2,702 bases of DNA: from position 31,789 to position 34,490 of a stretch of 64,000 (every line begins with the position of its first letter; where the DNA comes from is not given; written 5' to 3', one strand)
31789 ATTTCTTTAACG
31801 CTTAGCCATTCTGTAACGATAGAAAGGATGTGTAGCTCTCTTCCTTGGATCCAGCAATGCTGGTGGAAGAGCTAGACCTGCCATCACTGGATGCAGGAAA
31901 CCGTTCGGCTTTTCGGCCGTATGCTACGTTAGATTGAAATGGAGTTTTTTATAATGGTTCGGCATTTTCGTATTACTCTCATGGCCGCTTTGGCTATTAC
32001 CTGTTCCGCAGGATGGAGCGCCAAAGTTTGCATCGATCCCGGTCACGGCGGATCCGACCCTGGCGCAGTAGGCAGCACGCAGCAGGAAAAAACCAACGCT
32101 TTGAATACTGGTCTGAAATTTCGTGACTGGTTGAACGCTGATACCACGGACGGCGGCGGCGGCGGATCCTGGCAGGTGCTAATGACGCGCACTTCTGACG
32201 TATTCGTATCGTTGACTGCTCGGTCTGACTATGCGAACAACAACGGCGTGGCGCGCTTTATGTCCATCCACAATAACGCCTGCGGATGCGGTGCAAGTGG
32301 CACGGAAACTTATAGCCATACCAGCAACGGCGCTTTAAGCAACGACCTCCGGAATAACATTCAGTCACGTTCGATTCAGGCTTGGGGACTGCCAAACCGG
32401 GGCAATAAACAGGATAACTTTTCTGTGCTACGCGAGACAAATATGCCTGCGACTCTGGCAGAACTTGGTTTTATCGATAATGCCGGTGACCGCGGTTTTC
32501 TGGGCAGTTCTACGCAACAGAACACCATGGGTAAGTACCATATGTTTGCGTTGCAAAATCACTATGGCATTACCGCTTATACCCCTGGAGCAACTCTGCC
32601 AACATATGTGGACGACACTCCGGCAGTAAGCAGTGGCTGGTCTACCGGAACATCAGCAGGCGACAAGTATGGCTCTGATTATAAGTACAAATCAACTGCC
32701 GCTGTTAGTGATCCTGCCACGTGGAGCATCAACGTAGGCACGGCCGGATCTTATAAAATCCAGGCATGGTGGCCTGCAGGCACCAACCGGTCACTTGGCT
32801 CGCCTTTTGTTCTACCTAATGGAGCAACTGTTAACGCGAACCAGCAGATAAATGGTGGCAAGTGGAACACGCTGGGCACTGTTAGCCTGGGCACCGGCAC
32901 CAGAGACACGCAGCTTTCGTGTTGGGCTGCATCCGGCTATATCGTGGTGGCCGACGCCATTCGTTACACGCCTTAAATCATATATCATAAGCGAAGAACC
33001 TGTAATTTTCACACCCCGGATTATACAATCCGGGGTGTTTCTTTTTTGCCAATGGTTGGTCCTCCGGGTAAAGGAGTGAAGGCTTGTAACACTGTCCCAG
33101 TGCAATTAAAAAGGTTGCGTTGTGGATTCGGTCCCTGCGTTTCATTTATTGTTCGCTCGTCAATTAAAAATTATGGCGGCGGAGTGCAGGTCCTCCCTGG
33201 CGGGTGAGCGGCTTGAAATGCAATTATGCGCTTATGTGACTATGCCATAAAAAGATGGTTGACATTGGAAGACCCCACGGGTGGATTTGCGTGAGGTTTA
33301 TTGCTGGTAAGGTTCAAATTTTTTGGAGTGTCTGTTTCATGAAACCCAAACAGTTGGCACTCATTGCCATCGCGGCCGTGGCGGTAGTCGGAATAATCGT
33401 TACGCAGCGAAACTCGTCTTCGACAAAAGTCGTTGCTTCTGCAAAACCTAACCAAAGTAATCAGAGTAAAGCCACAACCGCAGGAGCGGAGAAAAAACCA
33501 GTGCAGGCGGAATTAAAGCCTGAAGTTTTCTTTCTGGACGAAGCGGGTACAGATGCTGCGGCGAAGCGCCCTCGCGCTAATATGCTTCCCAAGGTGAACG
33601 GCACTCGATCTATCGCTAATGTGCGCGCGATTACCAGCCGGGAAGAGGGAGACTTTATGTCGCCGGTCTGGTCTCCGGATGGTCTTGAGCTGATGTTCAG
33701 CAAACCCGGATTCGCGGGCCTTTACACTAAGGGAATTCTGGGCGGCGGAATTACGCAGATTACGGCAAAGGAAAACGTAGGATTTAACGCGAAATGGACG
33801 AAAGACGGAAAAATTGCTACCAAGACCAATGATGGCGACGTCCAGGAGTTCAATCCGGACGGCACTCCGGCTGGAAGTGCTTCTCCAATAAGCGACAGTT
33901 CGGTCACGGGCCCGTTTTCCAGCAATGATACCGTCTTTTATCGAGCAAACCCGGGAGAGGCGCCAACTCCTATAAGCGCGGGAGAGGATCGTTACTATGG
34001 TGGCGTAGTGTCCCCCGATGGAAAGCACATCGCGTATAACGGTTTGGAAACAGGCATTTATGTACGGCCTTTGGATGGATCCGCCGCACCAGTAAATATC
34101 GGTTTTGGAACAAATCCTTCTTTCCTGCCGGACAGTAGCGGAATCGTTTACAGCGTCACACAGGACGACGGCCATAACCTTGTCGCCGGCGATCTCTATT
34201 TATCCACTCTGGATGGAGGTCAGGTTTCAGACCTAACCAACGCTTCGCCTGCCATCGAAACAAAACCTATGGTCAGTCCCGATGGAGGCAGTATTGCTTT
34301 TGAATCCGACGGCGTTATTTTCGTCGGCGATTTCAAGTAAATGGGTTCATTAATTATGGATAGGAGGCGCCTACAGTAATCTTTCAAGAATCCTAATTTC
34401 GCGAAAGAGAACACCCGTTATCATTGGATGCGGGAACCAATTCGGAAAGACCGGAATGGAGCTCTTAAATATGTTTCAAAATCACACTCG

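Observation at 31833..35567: Segmental duplication giving two amidase genes with novel C-terminal domains and conserved leaders, flanking a TolB-like PD40 gene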

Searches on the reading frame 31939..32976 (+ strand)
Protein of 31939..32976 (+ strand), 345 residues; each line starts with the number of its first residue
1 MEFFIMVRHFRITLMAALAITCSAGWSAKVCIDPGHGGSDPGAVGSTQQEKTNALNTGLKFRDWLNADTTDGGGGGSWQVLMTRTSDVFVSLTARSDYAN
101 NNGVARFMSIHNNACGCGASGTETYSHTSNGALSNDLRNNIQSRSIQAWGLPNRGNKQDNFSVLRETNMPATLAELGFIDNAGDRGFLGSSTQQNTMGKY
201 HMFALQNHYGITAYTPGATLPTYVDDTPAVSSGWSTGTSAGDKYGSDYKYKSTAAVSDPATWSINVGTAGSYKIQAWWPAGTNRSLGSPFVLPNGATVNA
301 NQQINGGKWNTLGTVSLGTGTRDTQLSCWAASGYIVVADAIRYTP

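Call 5: search_protein_families(library=pfam, proteins=[window:31939-32976:+], max_evalue=0.01)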
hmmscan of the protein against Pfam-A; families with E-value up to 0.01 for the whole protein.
window:31939-32976:+ (345 aa): 2 families
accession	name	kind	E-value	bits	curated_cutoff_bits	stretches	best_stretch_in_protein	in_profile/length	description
PF01520.23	Amidase_3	-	1.7e-39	136.1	27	1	30-205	1-172/174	N-acetylmuramoyl-L-alanine amidase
PF25275.1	Golvesin_C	-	1.6e-22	80.4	31.6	1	229-344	12-131/132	Golvesin C-terminal domain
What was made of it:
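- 31954..32976 (+): Amidase copy 1 (340 aa from the second ATG; the ORF also opens at 31939). It has a signal peptide, Amidase_3 (nt 32026-32553) and Golvesin_C (nt 32623-32970). Pfam hits (call 5).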

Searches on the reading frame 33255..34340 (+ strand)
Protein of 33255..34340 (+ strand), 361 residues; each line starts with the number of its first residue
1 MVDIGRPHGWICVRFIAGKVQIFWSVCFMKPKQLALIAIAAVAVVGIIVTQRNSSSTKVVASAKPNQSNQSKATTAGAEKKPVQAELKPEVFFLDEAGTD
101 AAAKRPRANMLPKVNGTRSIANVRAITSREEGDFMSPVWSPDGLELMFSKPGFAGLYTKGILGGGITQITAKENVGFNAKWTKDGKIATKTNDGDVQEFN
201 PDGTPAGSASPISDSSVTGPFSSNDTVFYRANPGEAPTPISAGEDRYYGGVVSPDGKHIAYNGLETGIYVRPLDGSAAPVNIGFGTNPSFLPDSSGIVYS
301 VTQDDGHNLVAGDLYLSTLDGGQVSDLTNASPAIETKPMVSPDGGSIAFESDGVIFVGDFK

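Call 5: search_protein_families(library=pfam, proteins=[window:33255-34340:+], max_evalue=0.01)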
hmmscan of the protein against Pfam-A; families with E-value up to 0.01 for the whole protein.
window:33255-34340:+ (361 aa): 1 family
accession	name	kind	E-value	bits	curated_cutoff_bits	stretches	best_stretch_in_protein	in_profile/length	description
PF07676.18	PD40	-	4.3e-14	52.5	20.9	1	330-353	6-29/38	WD40-like Beta Propeller Repeat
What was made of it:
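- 33339..34340 (+): PD40 beta-propeller protein (333 aa) with an N-terminal hydrophobic anchor (read from the sequence). GGAG lies 10 nt before the ATG. It is not TolB. Pfam PD40 (call 5).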

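Call 64: search_protein_families(library=ncbifam, proteins=[window:33339-34340:+], max_evalue=0.001)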
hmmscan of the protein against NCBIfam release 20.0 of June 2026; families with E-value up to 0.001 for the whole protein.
window:33339-34340:+ (333 aa): 2 families
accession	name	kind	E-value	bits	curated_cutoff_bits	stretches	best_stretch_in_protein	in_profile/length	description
TIGR02800.1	propeller_TolB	equivalog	2.7e-17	62.8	343.15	2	224-324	198-298/418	Tol-Pal system beta propeller repeat protein TolB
NF053518.1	DipepPtdsDpp5Prph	equivalog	9.1e-07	27.8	900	1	261-323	201-266/655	dipeptidyl-peptidase Dpp5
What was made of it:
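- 33339..34340 (+): TIGR02800 scores 62.8 bits against a cut-off of 343 (call 64).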
